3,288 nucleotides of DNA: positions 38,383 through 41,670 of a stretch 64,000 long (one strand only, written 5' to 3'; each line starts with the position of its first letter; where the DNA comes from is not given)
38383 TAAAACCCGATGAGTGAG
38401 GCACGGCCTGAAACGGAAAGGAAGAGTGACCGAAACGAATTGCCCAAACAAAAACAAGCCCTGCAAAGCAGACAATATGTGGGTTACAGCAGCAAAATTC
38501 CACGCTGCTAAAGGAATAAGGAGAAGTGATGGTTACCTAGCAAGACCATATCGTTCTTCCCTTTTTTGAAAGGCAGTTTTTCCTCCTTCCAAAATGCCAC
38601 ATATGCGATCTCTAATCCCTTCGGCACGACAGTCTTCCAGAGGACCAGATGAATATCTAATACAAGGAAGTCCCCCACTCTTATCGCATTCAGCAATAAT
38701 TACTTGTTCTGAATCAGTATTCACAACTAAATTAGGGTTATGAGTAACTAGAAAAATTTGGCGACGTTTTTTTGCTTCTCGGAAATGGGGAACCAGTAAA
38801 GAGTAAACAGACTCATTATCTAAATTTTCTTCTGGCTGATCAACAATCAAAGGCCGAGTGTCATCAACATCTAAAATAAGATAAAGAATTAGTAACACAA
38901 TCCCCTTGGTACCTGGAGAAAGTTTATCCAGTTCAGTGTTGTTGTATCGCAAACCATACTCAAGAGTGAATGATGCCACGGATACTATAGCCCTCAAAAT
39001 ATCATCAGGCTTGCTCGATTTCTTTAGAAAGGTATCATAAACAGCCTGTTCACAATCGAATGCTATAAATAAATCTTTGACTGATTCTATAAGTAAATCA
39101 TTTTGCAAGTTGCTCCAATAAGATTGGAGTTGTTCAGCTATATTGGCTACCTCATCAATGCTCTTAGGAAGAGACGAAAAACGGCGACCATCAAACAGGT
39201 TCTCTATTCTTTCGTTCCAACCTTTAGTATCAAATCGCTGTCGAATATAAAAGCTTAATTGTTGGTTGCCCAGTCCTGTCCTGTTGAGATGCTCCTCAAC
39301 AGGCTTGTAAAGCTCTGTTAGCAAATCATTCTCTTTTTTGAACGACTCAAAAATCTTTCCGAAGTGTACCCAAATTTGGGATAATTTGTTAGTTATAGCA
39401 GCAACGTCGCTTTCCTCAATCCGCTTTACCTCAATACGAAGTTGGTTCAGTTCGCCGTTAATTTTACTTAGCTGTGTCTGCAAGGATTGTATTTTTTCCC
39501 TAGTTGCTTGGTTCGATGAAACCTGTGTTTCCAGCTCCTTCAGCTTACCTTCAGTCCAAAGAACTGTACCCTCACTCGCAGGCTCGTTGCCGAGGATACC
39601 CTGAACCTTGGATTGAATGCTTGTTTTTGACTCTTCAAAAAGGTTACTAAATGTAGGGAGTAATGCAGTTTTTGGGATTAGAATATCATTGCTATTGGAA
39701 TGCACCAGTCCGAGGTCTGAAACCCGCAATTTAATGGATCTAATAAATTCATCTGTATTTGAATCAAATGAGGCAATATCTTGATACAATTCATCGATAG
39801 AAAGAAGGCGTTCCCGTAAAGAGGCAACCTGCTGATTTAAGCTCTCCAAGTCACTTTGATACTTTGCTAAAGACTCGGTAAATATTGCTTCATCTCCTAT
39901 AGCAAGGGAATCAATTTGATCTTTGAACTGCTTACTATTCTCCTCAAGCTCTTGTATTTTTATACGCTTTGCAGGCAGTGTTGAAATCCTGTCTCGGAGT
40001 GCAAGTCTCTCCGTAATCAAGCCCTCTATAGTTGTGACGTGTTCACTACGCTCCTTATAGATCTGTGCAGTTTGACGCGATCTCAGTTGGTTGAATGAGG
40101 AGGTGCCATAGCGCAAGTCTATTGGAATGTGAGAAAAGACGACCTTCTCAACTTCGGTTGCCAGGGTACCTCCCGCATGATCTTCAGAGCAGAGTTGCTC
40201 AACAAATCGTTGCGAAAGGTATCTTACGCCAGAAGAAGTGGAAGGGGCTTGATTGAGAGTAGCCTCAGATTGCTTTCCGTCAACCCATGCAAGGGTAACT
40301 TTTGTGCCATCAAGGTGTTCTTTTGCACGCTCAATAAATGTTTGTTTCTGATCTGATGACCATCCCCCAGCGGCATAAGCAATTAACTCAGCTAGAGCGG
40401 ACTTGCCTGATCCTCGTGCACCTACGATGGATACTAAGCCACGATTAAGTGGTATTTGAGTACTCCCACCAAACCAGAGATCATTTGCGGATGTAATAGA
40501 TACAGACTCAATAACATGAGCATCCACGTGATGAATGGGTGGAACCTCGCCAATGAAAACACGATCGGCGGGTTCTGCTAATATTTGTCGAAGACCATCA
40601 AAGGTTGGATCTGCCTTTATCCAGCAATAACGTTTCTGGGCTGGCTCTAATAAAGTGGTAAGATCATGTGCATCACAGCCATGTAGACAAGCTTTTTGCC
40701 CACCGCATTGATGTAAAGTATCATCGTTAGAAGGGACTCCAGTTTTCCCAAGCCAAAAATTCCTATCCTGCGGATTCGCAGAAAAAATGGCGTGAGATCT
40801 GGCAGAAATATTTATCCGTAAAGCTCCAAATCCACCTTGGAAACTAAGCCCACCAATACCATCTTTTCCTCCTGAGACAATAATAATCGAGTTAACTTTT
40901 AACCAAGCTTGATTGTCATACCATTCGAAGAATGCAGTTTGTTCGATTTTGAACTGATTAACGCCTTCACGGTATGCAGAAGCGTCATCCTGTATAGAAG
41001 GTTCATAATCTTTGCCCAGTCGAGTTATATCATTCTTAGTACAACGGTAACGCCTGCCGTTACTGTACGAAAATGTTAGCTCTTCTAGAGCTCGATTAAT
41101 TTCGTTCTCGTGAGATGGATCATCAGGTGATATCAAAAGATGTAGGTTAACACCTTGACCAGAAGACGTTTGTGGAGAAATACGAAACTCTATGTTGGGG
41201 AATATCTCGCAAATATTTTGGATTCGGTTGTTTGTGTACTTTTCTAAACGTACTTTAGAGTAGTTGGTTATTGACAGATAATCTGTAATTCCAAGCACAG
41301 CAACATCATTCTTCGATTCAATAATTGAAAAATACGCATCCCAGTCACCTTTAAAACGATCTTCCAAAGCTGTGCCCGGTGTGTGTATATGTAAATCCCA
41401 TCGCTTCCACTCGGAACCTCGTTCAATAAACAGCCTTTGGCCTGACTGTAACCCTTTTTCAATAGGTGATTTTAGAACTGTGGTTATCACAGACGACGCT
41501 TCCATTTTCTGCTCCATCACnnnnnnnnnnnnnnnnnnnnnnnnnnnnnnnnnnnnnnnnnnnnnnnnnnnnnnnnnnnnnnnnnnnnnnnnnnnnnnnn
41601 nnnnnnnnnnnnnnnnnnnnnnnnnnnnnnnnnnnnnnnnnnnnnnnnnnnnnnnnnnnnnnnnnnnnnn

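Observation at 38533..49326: Four-gene minus-strand defence-like operon: DUF3883 SNF2 helicase, DUF1156 methyltransferase, DUF499 ATPase and PHP-ABC ATPase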

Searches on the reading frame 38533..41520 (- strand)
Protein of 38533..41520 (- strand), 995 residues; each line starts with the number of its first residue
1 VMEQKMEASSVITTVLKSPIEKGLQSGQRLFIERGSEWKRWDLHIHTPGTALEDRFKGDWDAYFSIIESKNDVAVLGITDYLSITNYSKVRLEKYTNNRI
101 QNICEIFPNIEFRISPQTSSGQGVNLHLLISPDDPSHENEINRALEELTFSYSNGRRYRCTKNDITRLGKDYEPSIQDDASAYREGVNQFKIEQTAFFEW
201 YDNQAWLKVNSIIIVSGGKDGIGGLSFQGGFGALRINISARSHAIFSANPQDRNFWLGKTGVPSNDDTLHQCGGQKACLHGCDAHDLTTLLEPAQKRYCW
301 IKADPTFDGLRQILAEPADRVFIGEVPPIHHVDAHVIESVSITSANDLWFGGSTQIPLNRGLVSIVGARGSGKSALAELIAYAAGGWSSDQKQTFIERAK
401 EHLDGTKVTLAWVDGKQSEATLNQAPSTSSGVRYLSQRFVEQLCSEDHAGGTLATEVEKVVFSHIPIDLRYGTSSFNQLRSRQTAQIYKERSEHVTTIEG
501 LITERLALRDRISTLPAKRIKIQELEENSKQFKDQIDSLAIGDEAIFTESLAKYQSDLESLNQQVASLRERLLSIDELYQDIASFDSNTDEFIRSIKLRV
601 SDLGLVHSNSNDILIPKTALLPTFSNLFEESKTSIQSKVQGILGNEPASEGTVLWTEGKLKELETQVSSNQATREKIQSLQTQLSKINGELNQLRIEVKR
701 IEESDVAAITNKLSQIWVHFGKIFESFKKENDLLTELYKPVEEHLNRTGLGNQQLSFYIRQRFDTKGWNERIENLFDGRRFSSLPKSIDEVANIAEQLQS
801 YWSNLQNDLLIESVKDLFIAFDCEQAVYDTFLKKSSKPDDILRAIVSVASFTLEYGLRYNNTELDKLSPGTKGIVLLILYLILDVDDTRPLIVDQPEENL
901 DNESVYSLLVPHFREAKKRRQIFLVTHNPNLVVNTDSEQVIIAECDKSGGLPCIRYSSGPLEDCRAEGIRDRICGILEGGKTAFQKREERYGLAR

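Call 3: search_protein_families(library=pfam, proteins=[window:38533-41520:-], max_evalue=0.01)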
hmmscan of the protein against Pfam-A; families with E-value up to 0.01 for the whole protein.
window:38533-41520:- (995 aa): 6 families
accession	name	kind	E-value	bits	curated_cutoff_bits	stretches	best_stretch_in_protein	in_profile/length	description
PF02463.25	SMC_N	-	1.1e-09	38.5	40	1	654-937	90-207/220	RecF/RecN/SMC N terminal domain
PF13304.12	AAA_21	-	6.4e-09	36.7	27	1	827-932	220-303/304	AAA domain, putative AbiEii toxin, Type IV TA system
PF13476.12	AAA_23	-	4e-05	24.8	27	1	353-697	12-192/201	AAA domain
PF10805.13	DUF2730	-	0.0023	18.4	24.9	0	657-703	46-91/102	Protein of unknown function (DUF2730)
PF10046.14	BLOC1_2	-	0.0043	17.8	33.4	0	656-703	32-79/96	Biogenesis of lysosome-related organelles complex-1 subunit 2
PF05008.21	V-SNARE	-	0.0079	17.1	25.9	0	666-724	27-85/92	Vesicle transport v-SNARE protein N-terminus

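Call 4: search_protein_families(library=padloc, proteins=[window:38533-41520:-], max_evalue=0.01)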
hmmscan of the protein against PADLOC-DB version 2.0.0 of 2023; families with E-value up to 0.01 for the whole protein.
window:38533-41520:- (995 aa): 22 families
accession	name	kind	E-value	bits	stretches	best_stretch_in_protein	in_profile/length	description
PDLC02208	Ppl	-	4.9e-30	102.4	2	862-990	772-891/894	-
PDLC04135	mad3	-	5e-12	44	1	355-942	17-336/374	mads_3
PDLC03859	LmuB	-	9.6e-09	33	1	486-932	211-589/611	-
PDLC04164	AriA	-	9.7e-09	33.2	1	856-941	161-245/253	-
PDLC02980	AriA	-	1.4e-08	33.1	1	713-932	141-303/304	-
PDLC02335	AbiLi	-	1.7e-08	31.9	1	363-946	79-254/326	AbiLi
PDLC04182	HEC-01A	-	1.9e-08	31.7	1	874-949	291-368/406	-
PDLC03863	LmuB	-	1.8e-07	28.3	1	340-430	8-87/610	-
PDLC00285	PtuA1|PtuA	-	6.2e-07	27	1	700-946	93-344/432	AAA ATPase domain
PDLC04679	PDC-M49A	-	2.4e-06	24.5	1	808-951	353-492/541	-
PDLC04678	PDC-M49A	-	2.5e-06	24.1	1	877-991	557-676/681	-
PDLC00290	PtuA1|PtuA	-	2.4e-05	21.9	0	355-399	18-61/414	AAA ATPase domain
PDLC04183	HEC-01A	-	2.4e-05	21.6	1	853-949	272-365/402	-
PDLC04176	HEC-01A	-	8e-05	20.1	1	867-944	256-333/371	-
PDLC04140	mad8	-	8.7e-05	20.2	1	349-531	17-129/314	mads_8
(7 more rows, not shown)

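Call 10: find_homologous_proteins(query=window:38533-41520:-)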
Query window:38533-41520:- (995 aa): 2918 proteins with E <= 0.001 among 8000 candidates; the best 120 are listed.
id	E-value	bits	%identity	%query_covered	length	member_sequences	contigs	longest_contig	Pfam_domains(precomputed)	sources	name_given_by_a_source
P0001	0.0e+0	2233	100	99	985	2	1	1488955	PF13476.13,PF02463.26,PF13304.13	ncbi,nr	ncbi:MAG: hypothetical protein H2174_10535 [Vampirovibrio sp.]|nr:hypothetical protein [Vampirovibri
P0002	2.3e-273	928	45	97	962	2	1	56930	PF02463.26,PF13304.13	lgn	-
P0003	4.4e-273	927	45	97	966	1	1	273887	PF02463.26,PF13304.13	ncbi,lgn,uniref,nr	ncbi:AAA family ATPase [Microvirga sp. ACRRW]|uniref:TrlF family AAA-like ATPase n=1 Tax=Microvirga 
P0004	1.0e-249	849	44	96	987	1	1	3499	PF02463.26,PF13304.13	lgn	-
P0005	5.8e-249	847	44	96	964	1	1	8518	PF02463.26,PF13304.13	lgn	-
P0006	2.6e-242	825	43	97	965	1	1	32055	PF13476.13,PF02463.26,PF13304.13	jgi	jgi:energy-coupling factor transporter ATP-binding protein EcfA2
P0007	3.4e-241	821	42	97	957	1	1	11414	PF02463.26,PF13304.13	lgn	-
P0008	5.4e-241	820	43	96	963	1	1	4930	PF13476.13,PF02463.26,PF13304.13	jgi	jgi:ABC-type lipoprotein export system ATPase subunit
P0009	2.9e-239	815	42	97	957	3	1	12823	PF02463.26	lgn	-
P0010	4.1e-238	811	42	97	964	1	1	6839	PF02463.26,PF13304.13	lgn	-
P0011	1.5e-237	809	43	96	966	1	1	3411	PF02463.26,PF13304.13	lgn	-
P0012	1.5e-237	809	42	97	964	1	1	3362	PF13476.13,PF02463.26,PF13304.13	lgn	-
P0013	9.6e-237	806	42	97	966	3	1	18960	PF02463.26,PF13304.13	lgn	-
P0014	2.8e-236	805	42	96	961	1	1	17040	PF13476.13,PF02463.26,PF13304.13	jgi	-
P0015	3.1e-236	805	42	97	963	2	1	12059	PF13476.13,PF02463.26,PF13304.13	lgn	-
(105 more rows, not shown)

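Call 11: search_protein_families(library=ncbifam, proteins=[window:38533-41520:-], max_evalue=0.001)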
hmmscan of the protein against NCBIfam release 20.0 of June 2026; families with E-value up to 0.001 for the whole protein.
window:38533-41520:- (995 aa): 10 families
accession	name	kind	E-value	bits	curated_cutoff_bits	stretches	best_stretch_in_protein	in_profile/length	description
NF045780.1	TrlF_fam_ATP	equivalog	2.3e-183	612.4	350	1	34-992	1-944/944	TrlF family AAA-like ATPase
NF045781.1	Spaf1101_AAA_ATP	equivalog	9.9e-44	149.9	475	2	654-991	501-832/836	Spaf_1101 family AAA-like ATPase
NF042955.1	Ppl_antiphage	equivalog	1.9e-36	125.4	1000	2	860-990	760-881/882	anti-phage protein Ppl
TIGR02169.1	SMC_prok_A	equivalog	3.9e-11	41.4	729.4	2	477-707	272-502/1165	chromosome segregation protein SMC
TIGR02168.1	SMC_prok_B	equivalog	1.1e-05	23.4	567.35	0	521-756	233-473/1181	chromosome segregation protein SMC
NF040873.1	AztA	equivalog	5.3e-05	22.9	220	0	860-938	113-188/191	zinc ABC transporter ATP-binding protein AztA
NF038218.1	IcmG_DotF_IVB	equivalog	0.00036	20.3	200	0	657-713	123-175/266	type IVB secretion system protein IcmG/DotF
TIGR04521.1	ECF_ATPase_2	equivalog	0.00037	19.7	330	0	889-942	164-218/279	energy-coupling factor transporter ATPase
TIGR03608.1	L_ocin_972_ABC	subfamily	0.00038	20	254.85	0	859-936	127-201/206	putative bacteriocin export ABC transporter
TIGR04211.1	SH3_and_anchor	equivalog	0.00042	20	65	0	665-706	56-97/198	TIGR04211 family SH3 domain-containing protein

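Call 27: find_related_loci(query=A1, collection=genome_contigs, flank=10000)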
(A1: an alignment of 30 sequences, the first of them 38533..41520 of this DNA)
Query A1 (995 aa) in genome_contigs; peptide patterns used: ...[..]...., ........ (x = any residue, [..] = any of these).
600 stretches matched a pattern (row limit reached: there are more); 579 encode a relative of the query (tblastn E <= 1e-3); the best 80 are kept; 80 distinct loci.
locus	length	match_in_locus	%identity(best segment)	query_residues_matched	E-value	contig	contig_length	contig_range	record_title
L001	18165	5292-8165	42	28-994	0e+0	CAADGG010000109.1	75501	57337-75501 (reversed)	uncultured proteobacterium isolate PRO3.fa.gz genome assembly, contig: k127_130407, whole genome shotgun sequence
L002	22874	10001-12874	42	34-994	0e+0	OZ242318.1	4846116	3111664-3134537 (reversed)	MAG: Candidatus Latescibacterota bacterium isolate cc8e0243-aa1c-4c17-a5e8-0a9f7738ceb9 genome assembly, chromosome: 1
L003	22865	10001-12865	41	31-993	0e+0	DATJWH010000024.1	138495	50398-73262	MAG TPA_asm: Candidatus Limnocylindrales bacterium isolate SMAG_U15094 k141_2729825, whole genome shotgun sequence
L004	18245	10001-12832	40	35-994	0e+0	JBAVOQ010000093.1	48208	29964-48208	MAG: Acidobacteriaceae bacterium isolate MFD03092_ilm_asm_bin12 k127_92352, whole genome shotgun sequence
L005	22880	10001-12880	35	35-994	0e+0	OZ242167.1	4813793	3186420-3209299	MAG: Candidatus Multivorans sp. isolate 7fb352fe-185d-4cb3-939b-2af4a04fcc16 genome assembly, chromosome: 1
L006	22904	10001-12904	41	30-995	0e+0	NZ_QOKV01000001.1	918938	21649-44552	Azospirillum brasilense strain ATCC 49958 NODE_1_length_918938_cov_61.614123, whole genome shotgun sequence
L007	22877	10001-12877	35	28-995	6e-177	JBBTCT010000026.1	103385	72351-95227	MAG: Planctomycetota bacterium isolate H51-bin301_1 H51_bin301_1_000000000026, whole genome shotgun sequence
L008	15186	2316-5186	35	35-995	4e-175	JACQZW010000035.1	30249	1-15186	MAG: Acidobacteria bacterium isolate NC_groundwater_1577_Pr3_B-0.1um_71_22 SR-2_scaffold_141_1154737, whole genome shotg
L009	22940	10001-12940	36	33-990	2e-170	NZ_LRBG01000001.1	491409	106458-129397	Paraburkholderia monticola strain JC2948 10.BMJC2948.1.00001, whole genome shotgun sequence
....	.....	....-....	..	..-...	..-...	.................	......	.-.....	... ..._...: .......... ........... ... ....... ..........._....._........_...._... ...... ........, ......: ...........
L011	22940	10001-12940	35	33-990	3e-169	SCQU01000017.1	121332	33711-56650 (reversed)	MAG: Rhodanobacteraceae bacterium isolate FW021_bin.35 FW021_bin.35-31860, whole genome shotgun sequence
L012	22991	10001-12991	34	34-993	1e-168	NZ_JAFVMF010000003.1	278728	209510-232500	Acetobacter sacchari strain TBRC 11175 NODE_3_length_278728_cov_489.037790, whole genome shotgun sequence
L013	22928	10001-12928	35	34-990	2e-168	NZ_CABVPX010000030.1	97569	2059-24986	Burkholderia arboris isolate LMG 24066, whole genome shotgun sequence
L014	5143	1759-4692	36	34-990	1e-172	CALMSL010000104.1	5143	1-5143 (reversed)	MAG TPA_asm: uncultured Microbacteriaceae bacterium isolate SRR2107171_bin.52_CONCOCT_v1.1_MAG genome assembly, contig:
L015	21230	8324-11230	35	34-995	5e-168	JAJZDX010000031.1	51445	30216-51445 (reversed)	MAG: Proteobacteria bacterium isolate JA6.bin23 NODE_442_length_51445_cov_23.644939, whole genome shotgun sequence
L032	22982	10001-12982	33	35-990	1e-160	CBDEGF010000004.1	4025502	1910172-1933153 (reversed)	MAG: Candidatus Marinacidobacterales bacterium isolate c082ba49-c445-4dc2-813e-242f56799b7a genome assembly, contig: con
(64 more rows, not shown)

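Call 40: search_solved_structures(query=A1, max_evalue=0.01)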
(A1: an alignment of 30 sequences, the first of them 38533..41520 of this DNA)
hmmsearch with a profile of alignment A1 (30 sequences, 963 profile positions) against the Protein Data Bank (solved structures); distinct sequences matched with E-value up to 0.01: 9.
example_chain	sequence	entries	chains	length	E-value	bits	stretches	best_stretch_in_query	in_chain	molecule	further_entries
3aux_A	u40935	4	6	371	0.00016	23.1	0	301-364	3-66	DNA double-strand break repair rad50 ATPase | DNA double-strand break repair Rad50 ATPase,DNA double-strand break repair Rad50 ATPase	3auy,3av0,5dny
5f3w_B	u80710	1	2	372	0.00024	22.5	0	301-363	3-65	DNA double-strand break repair Rad50 ATPase,DNA double-strand break repair Rad50 ATPase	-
2ffb_A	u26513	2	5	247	0.0014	20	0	853-907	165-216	Alpha-hemolysin translocation ATP-binding protein hlyB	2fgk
5g6u_A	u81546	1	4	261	0.002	19.4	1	450-582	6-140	LANGERIN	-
6c2u_A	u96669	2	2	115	0.0037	18.6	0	303-346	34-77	phosphate-loop protein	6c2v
4nck_A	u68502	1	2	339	0.0045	18.3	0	853-899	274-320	DNA double-strand break repair Rad50 ATPase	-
3qkt_A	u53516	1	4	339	0.0068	17.7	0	854-899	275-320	DNA double-strand break repair rad50 ATPase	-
4nci_A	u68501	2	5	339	0.007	17.6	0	855-899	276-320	DNA double-strand break repair Rad50 ATPase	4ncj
7wz8_C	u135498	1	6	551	0.0089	17.3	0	450-581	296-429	SNAP-tag,C-type lectin domain family 4 member K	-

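Call 42: search_protein_families(library=padloc, proteins=[L032:7486-9738:+], max_evalue=0.00001)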
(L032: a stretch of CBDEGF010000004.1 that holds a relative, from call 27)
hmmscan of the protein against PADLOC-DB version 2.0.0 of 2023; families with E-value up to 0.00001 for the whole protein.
L032:7486-9738:+ (750 aa): 2 families
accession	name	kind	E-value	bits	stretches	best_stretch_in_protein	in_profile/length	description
PDLC00662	HmaC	-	1.8e-50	170.1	1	9-667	191-846/941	AAA+ ATPase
PDLC02192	DUF499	-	1.3e-09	34.5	1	89-362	253-507/1022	-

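Call 60: search_protein_families(library=pfam, alignment_id=A3, max_evalue=0.00001)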
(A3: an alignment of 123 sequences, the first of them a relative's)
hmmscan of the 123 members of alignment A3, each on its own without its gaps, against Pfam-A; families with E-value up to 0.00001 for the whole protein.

A. member 1, L001:1938-3440:+ (500 aa): 0 families

B. families by the number of members that match (of 123 scanned): 100 families (the first 25 are shown)
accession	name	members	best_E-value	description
PF00589.27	Phage_integrase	8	2.9e-22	Phage integrase family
PF13175.12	AAA_15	5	1.1e-18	AAA ATPase domain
PF13304.12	AAA_21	5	5.2e-18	AAA domain, putative AbiEii toxin, Type IV TA system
PF02463.25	SMC_N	4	6.1e-10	RecF/RecN/SMC N terminal domain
PF07804.18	HipA_C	3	6.3e-54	HipA-like C-terminal domain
PF22022.2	Phage_int_M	3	6.3e-12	Phage integrase central domain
PF02534.20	T4SS-DNA_transf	2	6.3e-103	Type IV secretory system Conjugative DNA transfer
PF12696.13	TraG-D_C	2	2.3e-28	TraM recognition site of TraD and TraG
PF10412.15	TrwB_AAD_bind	2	4.8e-27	Type IV secretion-system coupling protein DNA-binding domain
PF13356.12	Arm-DNA-bind_3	2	6.7e-21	Arm DNA-binding domain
PF01738.24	DLH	2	4.6e-09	Dienelactone hydrolase family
PF13476.12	AAA_23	2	1.6e-08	AAA domain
PF07514.17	TraI_2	1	4e-136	Putative helicase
PF05960.17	DUF885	1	2.3e-85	Bacterial protein of unknown function (DUF885)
PF13347.12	MFS_2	1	5.3e-60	MFS/sugar transport protein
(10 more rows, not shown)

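Call 61: predict_structure(alignment_id=A1)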
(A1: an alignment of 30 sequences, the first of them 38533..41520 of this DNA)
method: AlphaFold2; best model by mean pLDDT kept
length: 995 residues; sequences in the alignment: 30
mean_pLDDT: 77.6   pTM: 0.53
mean pLDDT of the five models: 77.6, 77.5, 75.3, 75.0, 74.0
residues with pLDDT >= 90: 267; 70-90: 503; 50-70: 118; < 50: 107
segments of 3 or more residues with pLDDT < 50: 1-40, 281-290, 293-329, 607-614, 990-995
pLDDT, mean of each block of 10 residues (from residue 1): 28 30 33 32 77 81 84 77 90 90 85 75 84 89 90 82 90 90 89 88 90 84 79 86 78 74 82 75 44 46 37 37 47 75 81 85 87 90 81 78 88 89 81 83 68 83 88 89 93 96 94 91 90 76 56 78 80 76 72 71 53 52 60 80 75 80 64 75 87 91 91 95 94 90 74 72 92 91 91 94 92 94 87 93 93 84 79 82 83 72 69 79 84 78 82 85 77 72 60 38
secondary structure, 60 per line:
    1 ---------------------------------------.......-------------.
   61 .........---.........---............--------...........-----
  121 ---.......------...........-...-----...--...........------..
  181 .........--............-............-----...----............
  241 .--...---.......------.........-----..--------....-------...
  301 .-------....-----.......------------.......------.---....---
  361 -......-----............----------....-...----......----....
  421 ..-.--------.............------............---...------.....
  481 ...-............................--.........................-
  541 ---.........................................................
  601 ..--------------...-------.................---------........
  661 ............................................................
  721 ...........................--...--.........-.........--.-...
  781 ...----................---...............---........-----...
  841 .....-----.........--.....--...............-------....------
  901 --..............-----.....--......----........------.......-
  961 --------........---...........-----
elements in order (helices of 4 or more, strands of 3 or more residues): E40-46 H60-69 E73-81 H85-96 E105-115 E124-130 H137-147 E149-151 E157-159 H162-172 H179-189 H194-203 H205-210 E211-216 H229-241 E244-246 H250-256 H263-271 H287-290 E298-301 H309-312 E321-324 E337-343 E354-357 E362-367 H373-384 H395-398 E407-412 E417-422 E433-436 H437-445 H452-463 H476-483 H485-512 H515-539 H544-602 H627-643 H653-747 E755-763 H765-773 H778-783 H788-803 H807-821 H825-831 H838-845 E851-859 H869-883 E891-894 H903-916 E922-926 H929-934 E939-946 E953-959 H969-976 H980-990
